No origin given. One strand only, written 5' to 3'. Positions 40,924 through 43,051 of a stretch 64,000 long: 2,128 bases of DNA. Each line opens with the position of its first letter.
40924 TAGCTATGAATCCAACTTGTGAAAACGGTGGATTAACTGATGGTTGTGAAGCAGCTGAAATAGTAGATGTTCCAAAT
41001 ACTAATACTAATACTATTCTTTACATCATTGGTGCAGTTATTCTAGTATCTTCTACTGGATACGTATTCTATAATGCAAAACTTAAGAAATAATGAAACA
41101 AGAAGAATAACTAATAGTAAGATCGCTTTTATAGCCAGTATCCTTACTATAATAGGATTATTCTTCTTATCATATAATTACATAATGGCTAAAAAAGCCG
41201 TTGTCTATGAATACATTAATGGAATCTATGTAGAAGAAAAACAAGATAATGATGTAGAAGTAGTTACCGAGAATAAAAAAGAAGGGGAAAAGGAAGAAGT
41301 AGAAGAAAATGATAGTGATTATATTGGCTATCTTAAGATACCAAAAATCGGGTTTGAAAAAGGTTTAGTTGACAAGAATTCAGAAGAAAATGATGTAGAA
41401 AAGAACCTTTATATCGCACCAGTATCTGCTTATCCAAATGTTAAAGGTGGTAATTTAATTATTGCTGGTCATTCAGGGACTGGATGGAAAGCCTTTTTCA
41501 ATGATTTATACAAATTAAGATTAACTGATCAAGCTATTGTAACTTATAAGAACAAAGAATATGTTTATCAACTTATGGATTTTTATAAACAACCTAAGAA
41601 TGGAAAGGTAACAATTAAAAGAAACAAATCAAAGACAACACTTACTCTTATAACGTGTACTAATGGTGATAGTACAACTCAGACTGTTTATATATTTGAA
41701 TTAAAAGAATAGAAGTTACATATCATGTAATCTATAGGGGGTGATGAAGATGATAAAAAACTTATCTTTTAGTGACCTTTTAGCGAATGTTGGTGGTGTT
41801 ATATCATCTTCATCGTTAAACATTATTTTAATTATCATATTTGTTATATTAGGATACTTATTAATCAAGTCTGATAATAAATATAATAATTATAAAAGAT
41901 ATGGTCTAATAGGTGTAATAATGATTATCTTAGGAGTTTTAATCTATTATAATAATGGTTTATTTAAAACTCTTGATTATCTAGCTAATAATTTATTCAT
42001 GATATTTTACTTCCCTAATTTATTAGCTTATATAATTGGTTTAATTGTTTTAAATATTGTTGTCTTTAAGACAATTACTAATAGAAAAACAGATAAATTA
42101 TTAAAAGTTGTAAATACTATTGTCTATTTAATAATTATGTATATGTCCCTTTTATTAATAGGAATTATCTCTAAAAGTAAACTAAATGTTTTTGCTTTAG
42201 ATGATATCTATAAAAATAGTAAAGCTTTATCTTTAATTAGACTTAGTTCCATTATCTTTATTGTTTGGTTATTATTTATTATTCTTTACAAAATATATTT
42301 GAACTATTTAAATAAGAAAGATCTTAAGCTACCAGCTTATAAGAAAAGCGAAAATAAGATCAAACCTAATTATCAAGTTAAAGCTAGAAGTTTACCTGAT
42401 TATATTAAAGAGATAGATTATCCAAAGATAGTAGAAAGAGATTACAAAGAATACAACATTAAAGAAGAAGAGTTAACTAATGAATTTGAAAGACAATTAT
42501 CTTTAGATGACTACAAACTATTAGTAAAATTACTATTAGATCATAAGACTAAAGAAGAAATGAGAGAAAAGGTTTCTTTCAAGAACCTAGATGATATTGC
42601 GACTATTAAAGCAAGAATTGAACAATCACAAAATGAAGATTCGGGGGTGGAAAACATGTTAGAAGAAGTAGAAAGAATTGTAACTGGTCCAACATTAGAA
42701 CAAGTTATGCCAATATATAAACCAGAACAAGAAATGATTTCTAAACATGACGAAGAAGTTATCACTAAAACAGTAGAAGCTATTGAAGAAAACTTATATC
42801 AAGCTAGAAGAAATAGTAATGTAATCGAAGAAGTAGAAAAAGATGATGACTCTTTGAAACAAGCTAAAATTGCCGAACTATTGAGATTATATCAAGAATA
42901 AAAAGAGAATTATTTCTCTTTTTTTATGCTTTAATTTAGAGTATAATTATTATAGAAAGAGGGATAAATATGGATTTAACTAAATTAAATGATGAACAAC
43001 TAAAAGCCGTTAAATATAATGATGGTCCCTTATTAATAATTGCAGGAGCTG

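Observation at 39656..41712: Small type IV pilin gene followed by a TQxA-motif surface protein and an atypical sortase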

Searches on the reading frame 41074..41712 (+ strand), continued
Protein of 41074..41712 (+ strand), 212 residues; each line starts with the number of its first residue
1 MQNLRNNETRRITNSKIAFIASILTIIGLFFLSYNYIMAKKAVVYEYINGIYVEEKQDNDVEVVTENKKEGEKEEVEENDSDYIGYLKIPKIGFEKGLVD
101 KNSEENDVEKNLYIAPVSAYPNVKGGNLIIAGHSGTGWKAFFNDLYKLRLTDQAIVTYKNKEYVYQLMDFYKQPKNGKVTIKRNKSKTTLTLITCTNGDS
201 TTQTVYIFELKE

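Call 76: find_homologous_proteins(query=L089:5950-6606:+, max_evalue=1e-20)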
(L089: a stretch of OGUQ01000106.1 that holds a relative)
Query L089:5950-6606:+ (219 aa): 2452 proteins with E <= 1e-20 among 2701 candidates; the best 120 are listed.
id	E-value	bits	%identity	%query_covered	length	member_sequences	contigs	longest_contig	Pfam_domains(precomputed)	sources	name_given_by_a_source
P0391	5.6e-132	455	99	99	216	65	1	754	PF04203.19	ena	-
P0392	3.3e-121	420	90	92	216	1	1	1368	PF04203.19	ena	-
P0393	1.3e-119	415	88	92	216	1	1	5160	PF04203.19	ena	-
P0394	3.3e-119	414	88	92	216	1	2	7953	PF04203.19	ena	-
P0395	3.5e-119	414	89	92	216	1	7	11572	PF04203.19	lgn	-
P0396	5.4e-119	413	87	92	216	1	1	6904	PF04203.19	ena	-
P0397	6.3e-119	413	88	92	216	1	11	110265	PF04203.19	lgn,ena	-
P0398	8.0e-119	412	87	92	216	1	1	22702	PF04203.19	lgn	-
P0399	8.6e-119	412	87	92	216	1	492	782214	PF04203.19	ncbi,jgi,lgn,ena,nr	ncbi:MAG TPA: sortase [Candidatus Onthocola stercorigallinarum]|jgi:LPXTG-site transpeptidase (sorta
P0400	1.2e-118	412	88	92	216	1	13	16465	PF04203.19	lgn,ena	-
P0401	1.2e-118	412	87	92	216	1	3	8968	PF04203.19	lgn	-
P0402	1.7e-118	411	88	92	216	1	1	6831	PF04203.19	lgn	-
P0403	1.8e-118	411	87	92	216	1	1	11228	PF04203.19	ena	-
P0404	1.9e-118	411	88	92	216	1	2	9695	PF04203.19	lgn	-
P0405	2.0e-118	411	87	92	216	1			PF04203.19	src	-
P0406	2.0e-118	411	88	99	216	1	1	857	PF04203.19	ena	-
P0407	2.3e-118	411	87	92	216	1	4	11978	PF04203.19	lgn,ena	-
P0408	2.3e-118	411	87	92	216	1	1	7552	PF04203.19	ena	-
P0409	2.4e-118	411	87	92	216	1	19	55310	PF04203.19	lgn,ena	-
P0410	2.7e-118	411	88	99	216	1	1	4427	PF04203.19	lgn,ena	-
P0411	2.7e-118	411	87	92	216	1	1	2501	PF04203.19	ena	-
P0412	2.8e-118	411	87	92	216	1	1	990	PF04203.19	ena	-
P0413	3.3e-118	410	87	92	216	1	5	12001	PF04203.19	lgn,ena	-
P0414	3.5e-118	410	87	92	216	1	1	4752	PF04203.19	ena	-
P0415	3.8e-118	410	88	92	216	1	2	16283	PF04203.19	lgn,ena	-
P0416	4.3e-118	410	87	92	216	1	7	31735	PF04203.19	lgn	-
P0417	4.4e-118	410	87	92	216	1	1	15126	PF04203.19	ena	-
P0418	4.6e-118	410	87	92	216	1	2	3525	PF04203.19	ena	-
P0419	5.3e-118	410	87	92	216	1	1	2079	PF04203.19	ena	-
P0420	5.6e-118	410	87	92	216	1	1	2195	PF04203.19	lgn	-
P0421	1.3e-117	408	87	92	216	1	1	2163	PF04203.19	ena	-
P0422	1.7e-117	408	87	92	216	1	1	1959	PF04203.19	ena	-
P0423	1.7e-117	408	87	92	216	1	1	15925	PF04203.19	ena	-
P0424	2.6e-116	404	88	92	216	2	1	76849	PF04203.19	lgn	-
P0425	1.9e-115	401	86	92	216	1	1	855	PF04203.19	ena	-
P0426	9.7e-115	399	87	92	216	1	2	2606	PF04203.19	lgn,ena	-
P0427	1.3e-114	399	88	92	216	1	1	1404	PF04203.19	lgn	-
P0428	6.4e-112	390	83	92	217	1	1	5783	PF04203.19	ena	-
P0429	1.3e-108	379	87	91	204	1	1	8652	PF04203.19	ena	-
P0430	6.3e-105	367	86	89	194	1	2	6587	PF04203.19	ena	-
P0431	1.2e-104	366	83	92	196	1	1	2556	PF04203.19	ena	-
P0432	6.9e-102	357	81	92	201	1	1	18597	PF04203.19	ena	-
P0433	1.8e-101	356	85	81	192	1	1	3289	PF04203.19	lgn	-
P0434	2.9e-100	352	75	99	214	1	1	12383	PF04203.19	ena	-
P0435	2.9e-100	352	75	99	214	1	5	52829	PF04203.19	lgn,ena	-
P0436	5.0e-100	351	75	92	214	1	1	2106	PF04203.19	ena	-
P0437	1.1e-99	350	75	99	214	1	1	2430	PF04203.19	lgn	-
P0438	1.1e-99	350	75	99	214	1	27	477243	PF04203.19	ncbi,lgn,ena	-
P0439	1.7e-99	349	74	99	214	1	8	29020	PF04203.19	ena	-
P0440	2.0e-99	349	75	99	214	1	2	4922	PF04203.19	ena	-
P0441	2.7e-99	349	75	99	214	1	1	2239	PF04203.19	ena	-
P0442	3.6e-99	348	74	99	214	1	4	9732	PF04203.19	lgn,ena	-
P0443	7.3e-99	347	75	92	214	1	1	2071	PF04203.19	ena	-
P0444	2.3e-98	346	74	99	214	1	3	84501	PF04203.19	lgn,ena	-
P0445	2.5e-97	342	75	92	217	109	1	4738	PF04203.19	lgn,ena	-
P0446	3.2e-97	342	76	92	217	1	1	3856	PF04203.19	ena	-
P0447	3.2e-97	342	76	92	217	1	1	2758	PF04203.19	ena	-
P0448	5.1e-97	341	76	92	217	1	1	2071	PF04203.19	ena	-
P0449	6.1e-97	341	75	92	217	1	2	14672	PF04203.19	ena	-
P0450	1.4e-96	340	75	92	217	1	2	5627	PF04203.19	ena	-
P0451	1.6e-96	340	75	92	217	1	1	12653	PF04203.19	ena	-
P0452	2.7e-96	339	75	92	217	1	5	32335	PF04203.19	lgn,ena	-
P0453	3.4e-96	339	75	92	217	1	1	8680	PF04203.19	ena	-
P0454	4.5e-96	338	75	92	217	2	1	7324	PF04203.19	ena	-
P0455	7.7e-96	337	75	92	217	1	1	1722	PF04203.19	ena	-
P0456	1.6e-95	336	74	92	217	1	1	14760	PF04203.19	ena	-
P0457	2.8e-95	336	74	92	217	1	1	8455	PF04203.19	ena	-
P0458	3.3e-95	335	74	92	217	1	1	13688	PF04203.19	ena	-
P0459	3.7e-94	332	73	92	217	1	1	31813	PF04203.19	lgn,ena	-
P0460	7.1e-94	331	73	92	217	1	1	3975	PF04203.19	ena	-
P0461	2.4e-91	323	70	99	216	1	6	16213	PF04203.19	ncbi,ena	-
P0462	2.0e-90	320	87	76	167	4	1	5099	PF04203.19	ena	-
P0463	2.8e-89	316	69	99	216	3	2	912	PF04203.19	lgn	-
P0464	1.3e-86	307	85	70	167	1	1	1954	PF04203.19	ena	-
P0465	2.0e-82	294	63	99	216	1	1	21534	PF04203.19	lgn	-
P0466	3.9e-80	286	63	100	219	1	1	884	PF04203.19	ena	-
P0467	4.3e-80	286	63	98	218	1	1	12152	PF04203.19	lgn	-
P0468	8.6e-80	285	61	99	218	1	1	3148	PF04203.19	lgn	-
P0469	1.2e-79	284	62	99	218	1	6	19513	PF04203.19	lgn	-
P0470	2.5e-79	283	62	100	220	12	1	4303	PF04203.19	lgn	-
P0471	3.4e-79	283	61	99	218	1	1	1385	PF04203.19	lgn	-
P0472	3.5e-79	283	58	99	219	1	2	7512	PF04203.19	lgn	-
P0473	3.5e-79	283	61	99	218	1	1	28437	PF04203.19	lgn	-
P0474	7.2e-79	282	61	99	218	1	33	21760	PF04203.19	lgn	-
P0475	1.1e-78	281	61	99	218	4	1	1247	PF04203.19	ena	-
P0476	1.8e-78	281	61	92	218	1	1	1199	PF04203.19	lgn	-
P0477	1.8e-78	281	61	99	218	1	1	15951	PF04203.19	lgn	-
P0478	1.8e-78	281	61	99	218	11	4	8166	PF04203.19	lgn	-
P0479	1.8e-78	281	61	99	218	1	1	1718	PF04203.19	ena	-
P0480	6.7e-78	279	61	99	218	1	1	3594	PF04203.19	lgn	-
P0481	7.0e-78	279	62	93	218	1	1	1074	PF04203.19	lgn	-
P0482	8.6e-78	278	61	100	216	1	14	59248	PF04203.19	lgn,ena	-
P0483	8.7e-78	278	61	99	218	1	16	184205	PF04203.19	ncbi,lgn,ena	-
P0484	1.0e-77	278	61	99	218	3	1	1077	PF04203.19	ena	-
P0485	1.1e-77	278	61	99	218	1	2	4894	PF04203.19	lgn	-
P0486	1.2e-77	278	61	99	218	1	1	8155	PF04203.19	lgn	-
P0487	2.0e-77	277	60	99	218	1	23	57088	PF04203.19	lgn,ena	-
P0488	2.2e-77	277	61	99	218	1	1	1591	PF04203.19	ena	-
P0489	2.3e-77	277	63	99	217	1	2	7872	PF04203.19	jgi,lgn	-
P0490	2.4e-77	277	63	99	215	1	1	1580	PF04203.19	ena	-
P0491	2.6e-77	277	59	99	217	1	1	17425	PF04203.19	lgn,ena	-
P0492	3.3e-77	277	60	99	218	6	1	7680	PF04203.19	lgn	-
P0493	3.4e-77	277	61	99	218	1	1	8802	PF04203.19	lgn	-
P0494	4.4e-77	276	62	93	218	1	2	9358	PF04203.19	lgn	-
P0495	5.2e-77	276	61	99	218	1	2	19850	PF04203.19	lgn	-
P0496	6.3e-77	276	61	99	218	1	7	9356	PF04203.19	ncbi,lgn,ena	-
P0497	8.0e-77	275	64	99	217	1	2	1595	PF04203.19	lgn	-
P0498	8.6e-77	275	62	93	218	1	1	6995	PF04203.19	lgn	-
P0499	8.7e-77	275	62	93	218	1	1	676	PF04203.19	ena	-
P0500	1.1e-76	275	63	99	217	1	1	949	PF04203.19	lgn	-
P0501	1.1e-76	275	62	93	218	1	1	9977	PF04203.19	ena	-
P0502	1.4e-76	275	62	93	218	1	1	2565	PF04203.19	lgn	-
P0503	1.4e-76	274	61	100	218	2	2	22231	PF04203.19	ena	-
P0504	1.4e-76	274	62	93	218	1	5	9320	PF04203.19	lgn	-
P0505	1.4e-76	274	63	99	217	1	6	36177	PF04203.19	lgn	-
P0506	1.6e-76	274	62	93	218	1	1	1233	PF04203.19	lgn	-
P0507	1.7e-76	274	61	93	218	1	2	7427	PF04203.19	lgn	-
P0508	1.8e-76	274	62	98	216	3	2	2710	PF04203.19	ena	-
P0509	1.9e-76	274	63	99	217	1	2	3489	PF04203.19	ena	-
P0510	1.9e-76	274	61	93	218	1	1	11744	PF04203.19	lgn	-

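Call 77: find_encoding_contigs(protein=P0399, flank=10000, max_places=3)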
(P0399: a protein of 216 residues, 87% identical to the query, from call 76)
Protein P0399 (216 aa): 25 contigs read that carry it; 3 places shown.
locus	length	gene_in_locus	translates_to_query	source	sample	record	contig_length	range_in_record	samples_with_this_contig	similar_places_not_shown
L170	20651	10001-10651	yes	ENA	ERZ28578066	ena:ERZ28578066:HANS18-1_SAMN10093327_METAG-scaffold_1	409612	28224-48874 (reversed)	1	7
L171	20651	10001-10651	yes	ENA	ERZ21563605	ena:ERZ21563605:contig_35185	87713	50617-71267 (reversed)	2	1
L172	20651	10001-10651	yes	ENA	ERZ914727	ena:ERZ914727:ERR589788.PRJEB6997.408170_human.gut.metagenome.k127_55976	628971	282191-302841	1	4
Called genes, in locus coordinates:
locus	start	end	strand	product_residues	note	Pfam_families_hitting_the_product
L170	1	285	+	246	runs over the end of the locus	PF01746:tRNA_m1G_MT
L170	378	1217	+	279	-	PF00293:NUDIX, PF19368:WHD_AraR (weak), PF21906:WHD_NrtR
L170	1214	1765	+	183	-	PF00857:Isochorismatase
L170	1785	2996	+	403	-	PF17767:NAPRTase_N, PF04095:NAPRTase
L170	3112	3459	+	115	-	PF01245:Ribosomal_L19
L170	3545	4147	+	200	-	PF10502:Peptidase_S26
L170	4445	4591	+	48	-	-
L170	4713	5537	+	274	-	PF00142:Fer4_NifH, PF01656:CbiA, PF02374:ArsA_ATPase, PF06564:CBP_BcsQ, PF09140:MipZ, PF10609:ParA, PF13614:AAA_31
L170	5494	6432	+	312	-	PF02195:ParB_N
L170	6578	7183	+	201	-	-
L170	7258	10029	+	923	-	PF13620:CarboxypepD_reg (faint), PF00576:Transthyretin (faint), PF17210:SdrD_B (faint), PF17802:SpaA, PF11974:bMG3 (faint), PF17802:SpaA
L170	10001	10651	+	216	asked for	PF04203:Sortase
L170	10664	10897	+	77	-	-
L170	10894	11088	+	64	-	-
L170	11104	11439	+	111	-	-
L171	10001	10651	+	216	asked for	PF04203:Sortase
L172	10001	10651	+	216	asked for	PF04203:Sortase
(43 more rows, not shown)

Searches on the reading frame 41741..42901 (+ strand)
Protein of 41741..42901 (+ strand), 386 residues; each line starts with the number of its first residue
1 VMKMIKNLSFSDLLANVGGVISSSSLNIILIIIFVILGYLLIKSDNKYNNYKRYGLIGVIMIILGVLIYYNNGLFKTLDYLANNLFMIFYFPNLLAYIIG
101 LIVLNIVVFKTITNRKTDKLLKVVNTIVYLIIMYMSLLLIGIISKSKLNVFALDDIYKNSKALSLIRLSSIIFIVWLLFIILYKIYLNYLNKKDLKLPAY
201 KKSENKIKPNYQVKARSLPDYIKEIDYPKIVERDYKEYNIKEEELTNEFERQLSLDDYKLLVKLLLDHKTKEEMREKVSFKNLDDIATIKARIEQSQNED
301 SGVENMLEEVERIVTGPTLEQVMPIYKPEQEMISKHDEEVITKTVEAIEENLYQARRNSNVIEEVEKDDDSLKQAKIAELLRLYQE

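Call 4: search_protein_families(library=pfam, proteins=[window:41741-42901:+], max_evalue=0.1)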
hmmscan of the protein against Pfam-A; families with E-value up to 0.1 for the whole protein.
window:41741-42901:+ (386 aa): 1 family
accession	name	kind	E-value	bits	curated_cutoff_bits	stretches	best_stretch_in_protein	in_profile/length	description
PF19529.4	DUF6057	-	1.9e-05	24.2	29.8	1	25-214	99-276/569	Family of unknown function (DUF6057)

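Call 5: search_protein_families(library=ncbifam, proteins=[window:41741-42901:+], max_evalue=0.1)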
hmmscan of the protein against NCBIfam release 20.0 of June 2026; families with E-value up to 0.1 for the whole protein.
window:41741-42901:+ (386 aa): 1 family
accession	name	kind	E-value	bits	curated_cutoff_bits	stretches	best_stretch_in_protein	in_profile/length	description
NF011043.0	PRK14473.1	equivalog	0.052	13.5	168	0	164-208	11-55/164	F0F1 ATP synthase subunit B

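Call 65: search_protein_families(library=pfam, alignment_id=A4, max_evalue=0.01)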
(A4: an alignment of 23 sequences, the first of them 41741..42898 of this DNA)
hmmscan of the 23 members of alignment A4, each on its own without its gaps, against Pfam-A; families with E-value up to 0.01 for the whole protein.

A. member 1, window:41741-42898:+ (386 aa): 1 family
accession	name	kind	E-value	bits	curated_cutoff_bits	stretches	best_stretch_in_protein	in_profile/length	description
PF19529.4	DUF6057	-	1.9e-05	24.2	29.8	1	25-214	99-276/569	Family of unknown function (DUF6057)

B. families by the number of members that match (of 23 scanned): 6 families
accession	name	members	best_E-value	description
PF19529.4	DUF6057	2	1.9e-05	Family of unknown function (DUF6057)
PF02540.23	NAD_synthase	1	0.00041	NAD synthase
PF06682.17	SARAF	1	0.0018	SOCE-associated regulatory factor of calcium homoeostasis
PF16492.10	Cadherin_C_2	1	0.0052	Cadherin cytoplasmic C-terminal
PF04080.19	Per1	1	0.0091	Per1-like family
PF15461.11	BCD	1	0.0099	Beta-carotene 15,15'-dioxygenase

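Call 66: search_solved_structures(query=A4, max_evalue=1)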
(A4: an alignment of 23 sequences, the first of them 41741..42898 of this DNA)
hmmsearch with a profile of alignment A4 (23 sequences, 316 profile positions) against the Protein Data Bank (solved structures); distinct sequences matched with E-value up to 1: 2.
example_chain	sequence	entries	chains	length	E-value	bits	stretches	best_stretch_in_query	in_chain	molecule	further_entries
6wv3_A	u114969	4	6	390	0.41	13.1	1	163-195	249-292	Vitamin K epoxide reductase, termini restrained by green fluorescent protein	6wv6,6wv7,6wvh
6wv4_A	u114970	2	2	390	0.41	13.1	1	163-195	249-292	Vitamin K epoxide reductase Cys43Ser mutant, termini restrained by green fluorescent prote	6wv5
